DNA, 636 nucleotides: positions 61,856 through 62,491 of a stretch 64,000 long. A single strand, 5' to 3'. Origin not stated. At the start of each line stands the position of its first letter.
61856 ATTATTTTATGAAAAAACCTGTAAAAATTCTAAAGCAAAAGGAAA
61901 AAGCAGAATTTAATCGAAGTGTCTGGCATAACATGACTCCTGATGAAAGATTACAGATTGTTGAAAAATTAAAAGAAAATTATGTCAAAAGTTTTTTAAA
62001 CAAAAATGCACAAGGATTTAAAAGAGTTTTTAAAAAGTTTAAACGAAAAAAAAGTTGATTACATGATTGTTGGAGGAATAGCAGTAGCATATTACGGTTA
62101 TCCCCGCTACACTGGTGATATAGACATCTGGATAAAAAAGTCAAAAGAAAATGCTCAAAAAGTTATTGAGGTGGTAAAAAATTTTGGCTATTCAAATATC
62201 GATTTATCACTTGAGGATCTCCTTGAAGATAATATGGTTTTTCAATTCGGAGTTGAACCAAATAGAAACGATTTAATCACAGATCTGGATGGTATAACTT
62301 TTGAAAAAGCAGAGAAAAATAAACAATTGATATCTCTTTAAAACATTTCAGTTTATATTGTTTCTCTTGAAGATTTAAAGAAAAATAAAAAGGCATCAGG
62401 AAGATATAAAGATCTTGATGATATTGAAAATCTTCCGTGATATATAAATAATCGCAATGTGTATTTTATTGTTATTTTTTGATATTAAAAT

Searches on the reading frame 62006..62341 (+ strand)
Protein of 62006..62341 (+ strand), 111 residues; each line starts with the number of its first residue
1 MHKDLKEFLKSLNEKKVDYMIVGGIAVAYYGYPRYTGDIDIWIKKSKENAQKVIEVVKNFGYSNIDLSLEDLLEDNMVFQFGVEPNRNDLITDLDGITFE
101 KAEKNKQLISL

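Call 11: search_protein_families(library=pfam, proteins=[window:62006-62341:+])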
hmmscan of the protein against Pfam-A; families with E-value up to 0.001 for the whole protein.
window:62006-62341:+ (111 aa): 3 families
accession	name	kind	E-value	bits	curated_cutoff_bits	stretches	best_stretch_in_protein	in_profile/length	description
PF09970.15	DUF2204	-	0.00047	20.3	20.3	1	3-48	3-49/181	Nucleotidyl transferase of unknown function (DUF2204)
PF14907.12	NTP_transf_5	-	0.00048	20.2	31.2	1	2-66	57-122/249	Uncharacterised nucleotidyltransferase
PF10706.15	Aminoglyc_resit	-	0.00051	20.6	21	1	5-63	2-60/149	Aminoglycoside-2''-adenylyltransferase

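Call 12: search_protein_families(library=ncbifam, proteins=[window:62006-62341:+])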
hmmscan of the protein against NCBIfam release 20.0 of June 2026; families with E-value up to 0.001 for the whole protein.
window:62006-62341:+ (111 aa): 0 families

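Call 70: search_protein_families(library=padloc, proteins=[window:62006-62341:+], max_evalue=0.01)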
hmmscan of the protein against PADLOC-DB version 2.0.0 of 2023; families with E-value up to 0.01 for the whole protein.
window:62006-62341:+ (111 aa): 2 families
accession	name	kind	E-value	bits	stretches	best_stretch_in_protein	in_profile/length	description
PDLC02307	AbiEii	-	5.8e-05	21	1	5-66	12-70/219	AbiEii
PDLC02330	AbiEii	-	0.0051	14.5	1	7-61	13-69/219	AbiEii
